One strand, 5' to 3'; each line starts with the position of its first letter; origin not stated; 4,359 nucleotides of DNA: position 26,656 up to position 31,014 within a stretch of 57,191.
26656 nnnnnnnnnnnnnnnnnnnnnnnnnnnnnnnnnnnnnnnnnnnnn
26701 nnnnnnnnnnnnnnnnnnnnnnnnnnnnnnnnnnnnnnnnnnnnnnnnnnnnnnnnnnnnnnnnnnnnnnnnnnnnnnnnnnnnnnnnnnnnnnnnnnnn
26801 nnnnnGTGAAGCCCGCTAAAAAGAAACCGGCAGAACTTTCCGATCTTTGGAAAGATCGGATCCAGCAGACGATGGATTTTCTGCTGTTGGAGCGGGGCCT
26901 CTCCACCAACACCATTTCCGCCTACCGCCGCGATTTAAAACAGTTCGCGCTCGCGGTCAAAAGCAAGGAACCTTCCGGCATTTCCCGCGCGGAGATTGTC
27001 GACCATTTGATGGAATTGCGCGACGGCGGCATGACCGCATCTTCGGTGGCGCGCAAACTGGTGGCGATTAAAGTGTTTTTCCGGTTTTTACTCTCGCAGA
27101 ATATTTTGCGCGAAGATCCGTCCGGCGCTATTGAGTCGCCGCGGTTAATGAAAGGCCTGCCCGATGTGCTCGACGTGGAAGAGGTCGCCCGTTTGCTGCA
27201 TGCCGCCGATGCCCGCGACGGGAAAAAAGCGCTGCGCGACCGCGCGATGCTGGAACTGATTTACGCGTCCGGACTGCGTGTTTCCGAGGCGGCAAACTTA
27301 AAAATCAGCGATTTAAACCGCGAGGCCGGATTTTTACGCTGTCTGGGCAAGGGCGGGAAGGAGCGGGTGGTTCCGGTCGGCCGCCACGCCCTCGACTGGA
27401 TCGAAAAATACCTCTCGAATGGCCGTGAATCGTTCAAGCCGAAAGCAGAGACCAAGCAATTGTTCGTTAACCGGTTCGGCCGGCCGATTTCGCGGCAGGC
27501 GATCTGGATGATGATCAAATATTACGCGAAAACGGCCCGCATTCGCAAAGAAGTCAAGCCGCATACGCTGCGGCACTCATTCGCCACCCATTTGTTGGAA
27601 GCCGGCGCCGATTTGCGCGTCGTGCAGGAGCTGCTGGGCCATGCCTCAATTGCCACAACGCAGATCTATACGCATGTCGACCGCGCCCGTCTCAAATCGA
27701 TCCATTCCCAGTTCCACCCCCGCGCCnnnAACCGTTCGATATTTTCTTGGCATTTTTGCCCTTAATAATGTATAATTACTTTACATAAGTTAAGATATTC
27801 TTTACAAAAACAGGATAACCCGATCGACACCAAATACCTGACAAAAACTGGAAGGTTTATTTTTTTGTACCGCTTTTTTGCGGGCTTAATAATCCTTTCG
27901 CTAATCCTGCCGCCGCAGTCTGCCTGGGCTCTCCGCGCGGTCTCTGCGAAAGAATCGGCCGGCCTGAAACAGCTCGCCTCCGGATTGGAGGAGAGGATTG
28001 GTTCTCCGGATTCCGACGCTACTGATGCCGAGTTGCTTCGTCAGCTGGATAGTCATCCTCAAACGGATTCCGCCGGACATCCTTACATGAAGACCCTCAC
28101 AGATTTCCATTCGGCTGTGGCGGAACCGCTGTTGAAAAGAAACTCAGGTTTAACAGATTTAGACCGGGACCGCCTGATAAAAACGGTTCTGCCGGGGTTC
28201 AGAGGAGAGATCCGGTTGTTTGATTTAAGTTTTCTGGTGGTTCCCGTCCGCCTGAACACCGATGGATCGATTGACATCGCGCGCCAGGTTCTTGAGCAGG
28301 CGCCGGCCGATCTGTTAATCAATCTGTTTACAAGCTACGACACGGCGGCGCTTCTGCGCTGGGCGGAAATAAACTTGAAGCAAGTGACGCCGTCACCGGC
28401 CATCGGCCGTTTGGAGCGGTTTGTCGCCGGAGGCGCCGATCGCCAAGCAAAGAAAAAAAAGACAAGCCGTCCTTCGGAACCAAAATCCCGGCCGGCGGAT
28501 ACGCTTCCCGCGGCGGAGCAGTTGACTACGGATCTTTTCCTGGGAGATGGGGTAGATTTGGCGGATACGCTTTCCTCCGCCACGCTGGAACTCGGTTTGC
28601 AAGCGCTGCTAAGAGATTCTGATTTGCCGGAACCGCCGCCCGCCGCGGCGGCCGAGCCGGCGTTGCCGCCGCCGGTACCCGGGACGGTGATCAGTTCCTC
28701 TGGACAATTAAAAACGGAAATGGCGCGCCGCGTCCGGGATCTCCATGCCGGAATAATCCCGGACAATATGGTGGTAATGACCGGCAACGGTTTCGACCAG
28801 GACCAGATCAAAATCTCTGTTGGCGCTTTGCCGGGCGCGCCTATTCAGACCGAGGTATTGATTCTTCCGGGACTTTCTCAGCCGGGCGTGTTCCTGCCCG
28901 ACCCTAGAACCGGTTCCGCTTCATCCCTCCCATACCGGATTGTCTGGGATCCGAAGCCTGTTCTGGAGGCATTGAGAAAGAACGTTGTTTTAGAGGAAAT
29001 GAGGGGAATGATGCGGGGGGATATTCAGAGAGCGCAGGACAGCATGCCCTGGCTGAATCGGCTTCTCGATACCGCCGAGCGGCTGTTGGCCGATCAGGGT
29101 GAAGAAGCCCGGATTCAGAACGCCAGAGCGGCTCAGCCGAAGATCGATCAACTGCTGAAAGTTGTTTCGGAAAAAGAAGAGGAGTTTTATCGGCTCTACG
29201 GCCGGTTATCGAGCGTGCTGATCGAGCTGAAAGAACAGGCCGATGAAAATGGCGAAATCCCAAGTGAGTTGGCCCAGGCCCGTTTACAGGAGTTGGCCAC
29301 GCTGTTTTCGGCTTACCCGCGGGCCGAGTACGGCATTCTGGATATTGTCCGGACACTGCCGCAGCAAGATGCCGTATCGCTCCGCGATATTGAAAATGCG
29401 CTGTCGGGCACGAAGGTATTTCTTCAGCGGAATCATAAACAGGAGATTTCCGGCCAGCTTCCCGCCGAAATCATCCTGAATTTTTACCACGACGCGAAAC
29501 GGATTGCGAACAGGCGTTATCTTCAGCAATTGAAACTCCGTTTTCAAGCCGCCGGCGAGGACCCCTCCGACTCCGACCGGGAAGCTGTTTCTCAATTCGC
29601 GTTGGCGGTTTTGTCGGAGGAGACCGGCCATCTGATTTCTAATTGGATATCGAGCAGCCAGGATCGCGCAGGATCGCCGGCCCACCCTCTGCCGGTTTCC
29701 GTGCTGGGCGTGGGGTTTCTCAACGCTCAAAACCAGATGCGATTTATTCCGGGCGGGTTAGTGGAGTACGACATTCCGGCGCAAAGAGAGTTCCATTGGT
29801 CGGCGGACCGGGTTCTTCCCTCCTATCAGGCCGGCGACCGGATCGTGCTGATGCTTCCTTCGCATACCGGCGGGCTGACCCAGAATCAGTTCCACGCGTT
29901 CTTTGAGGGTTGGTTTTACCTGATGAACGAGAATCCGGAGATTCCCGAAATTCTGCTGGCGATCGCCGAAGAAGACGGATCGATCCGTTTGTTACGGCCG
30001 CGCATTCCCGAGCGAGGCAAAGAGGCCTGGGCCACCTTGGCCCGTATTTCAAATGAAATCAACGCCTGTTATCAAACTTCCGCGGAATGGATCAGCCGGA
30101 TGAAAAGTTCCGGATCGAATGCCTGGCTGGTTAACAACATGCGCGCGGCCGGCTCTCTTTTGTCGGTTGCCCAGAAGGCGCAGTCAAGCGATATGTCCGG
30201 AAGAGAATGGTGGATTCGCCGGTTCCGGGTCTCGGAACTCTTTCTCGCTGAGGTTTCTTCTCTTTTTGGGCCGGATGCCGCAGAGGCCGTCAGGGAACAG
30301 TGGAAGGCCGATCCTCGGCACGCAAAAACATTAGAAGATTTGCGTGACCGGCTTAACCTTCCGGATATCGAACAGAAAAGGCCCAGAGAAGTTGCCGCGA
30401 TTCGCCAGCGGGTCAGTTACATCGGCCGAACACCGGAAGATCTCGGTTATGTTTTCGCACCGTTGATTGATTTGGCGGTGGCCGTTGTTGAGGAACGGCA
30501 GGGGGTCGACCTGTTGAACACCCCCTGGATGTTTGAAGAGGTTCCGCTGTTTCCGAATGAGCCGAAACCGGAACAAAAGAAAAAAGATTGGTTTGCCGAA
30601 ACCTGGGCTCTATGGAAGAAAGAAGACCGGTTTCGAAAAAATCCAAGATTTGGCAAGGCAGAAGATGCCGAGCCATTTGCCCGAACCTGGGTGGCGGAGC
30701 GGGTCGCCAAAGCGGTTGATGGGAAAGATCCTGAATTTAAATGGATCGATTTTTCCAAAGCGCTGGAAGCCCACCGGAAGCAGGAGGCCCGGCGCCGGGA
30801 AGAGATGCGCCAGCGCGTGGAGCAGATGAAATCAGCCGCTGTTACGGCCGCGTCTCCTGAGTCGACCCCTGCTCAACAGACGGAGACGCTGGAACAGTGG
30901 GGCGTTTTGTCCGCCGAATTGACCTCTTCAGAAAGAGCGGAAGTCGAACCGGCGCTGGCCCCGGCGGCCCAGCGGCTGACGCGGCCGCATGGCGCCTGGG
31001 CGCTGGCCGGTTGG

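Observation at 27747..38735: Orphan operon of two translationally coupled giant exported proteins (2,081 aa + 1,542 aa)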

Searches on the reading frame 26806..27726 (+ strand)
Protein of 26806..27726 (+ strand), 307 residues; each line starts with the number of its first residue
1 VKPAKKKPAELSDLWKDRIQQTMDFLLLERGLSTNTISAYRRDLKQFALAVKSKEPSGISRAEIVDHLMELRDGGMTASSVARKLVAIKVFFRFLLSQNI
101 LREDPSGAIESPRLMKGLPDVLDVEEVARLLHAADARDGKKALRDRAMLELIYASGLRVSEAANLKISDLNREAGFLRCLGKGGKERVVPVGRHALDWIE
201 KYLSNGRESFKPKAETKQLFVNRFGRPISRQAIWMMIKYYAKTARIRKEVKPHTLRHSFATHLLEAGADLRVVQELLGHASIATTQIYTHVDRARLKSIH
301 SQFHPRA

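Call 9: search_protein_families(library=pfam, proteins=[window:26806-27726:+], max_evalue=0.001)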
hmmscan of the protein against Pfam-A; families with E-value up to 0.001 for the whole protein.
window:26806-27726:+ (307 aa): 3 families
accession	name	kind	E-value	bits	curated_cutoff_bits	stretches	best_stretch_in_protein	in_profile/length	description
PF00589.27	Phage_integrase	-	9.1e-53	179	27.1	1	121-293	2-170/172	Phage integrase family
PF02899.23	Phage_int_SAM_1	-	1.3e-15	57.9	22.3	1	23-98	5-82/83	Phage integrase, N-terminal SAM-like domain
PF13495.12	Phage_int_SAM_4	-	1.8e-09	38.3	27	1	28-99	11-82/85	Phage integrase, N-terminal SAM-like domain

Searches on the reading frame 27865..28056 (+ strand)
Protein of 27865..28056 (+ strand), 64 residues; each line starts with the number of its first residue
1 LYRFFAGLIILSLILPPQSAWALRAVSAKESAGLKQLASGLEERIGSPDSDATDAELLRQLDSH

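Call 33: find_homologous_proteins(query=A1, max_evalue=10)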
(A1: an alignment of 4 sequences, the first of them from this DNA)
Query A1 (4 sequences): 253 candidates shared short words with the query, none scored E <= 10.

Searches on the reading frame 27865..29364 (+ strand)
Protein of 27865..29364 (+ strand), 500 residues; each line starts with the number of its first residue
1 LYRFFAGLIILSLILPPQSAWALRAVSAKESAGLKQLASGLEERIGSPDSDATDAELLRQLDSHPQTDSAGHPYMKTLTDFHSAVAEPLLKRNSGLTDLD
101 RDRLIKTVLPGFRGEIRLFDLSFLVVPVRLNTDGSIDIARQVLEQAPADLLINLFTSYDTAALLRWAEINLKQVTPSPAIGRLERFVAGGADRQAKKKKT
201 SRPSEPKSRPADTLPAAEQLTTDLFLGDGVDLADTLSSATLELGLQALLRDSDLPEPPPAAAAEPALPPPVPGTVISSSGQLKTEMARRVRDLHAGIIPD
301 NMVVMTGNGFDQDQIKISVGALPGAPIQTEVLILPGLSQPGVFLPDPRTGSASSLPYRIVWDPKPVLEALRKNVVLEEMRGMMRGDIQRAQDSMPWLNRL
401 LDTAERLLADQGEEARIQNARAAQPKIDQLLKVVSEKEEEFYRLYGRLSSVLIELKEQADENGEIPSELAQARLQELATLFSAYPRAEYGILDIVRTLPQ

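Call 38: search_protein_families(library=pfam, proteins=[window:27865-29364:+], max_evalue=10)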
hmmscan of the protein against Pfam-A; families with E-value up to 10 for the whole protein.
window:27865-29364:+ (500 aa): 1 family
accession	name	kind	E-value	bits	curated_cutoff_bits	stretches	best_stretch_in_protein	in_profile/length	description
PF14357.11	DUF4404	-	0.29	12.3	27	0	26-75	18-67/83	Domain of unknown function (DUF4404)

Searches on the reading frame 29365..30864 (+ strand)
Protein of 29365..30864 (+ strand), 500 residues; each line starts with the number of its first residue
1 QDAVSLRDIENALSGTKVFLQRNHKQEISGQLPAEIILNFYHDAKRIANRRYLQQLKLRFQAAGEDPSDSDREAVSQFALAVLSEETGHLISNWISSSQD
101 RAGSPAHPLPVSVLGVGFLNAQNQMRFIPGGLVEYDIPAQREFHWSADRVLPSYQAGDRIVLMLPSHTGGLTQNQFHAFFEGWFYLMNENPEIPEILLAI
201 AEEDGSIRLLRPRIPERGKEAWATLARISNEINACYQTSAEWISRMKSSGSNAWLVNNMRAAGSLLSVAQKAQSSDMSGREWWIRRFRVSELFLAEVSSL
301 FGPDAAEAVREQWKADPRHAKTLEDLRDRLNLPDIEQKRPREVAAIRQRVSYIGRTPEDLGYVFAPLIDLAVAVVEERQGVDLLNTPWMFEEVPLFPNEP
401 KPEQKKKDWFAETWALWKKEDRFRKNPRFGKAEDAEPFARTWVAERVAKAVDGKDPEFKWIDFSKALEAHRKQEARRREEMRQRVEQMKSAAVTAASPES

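Call 38: search_protein_families(library=pfam, proteins=[window:29365-30864:+], max_evalue=10)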
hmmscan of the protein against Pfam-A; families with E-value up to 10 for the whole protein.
window:29365-30864:+ (500 aa): 0 families
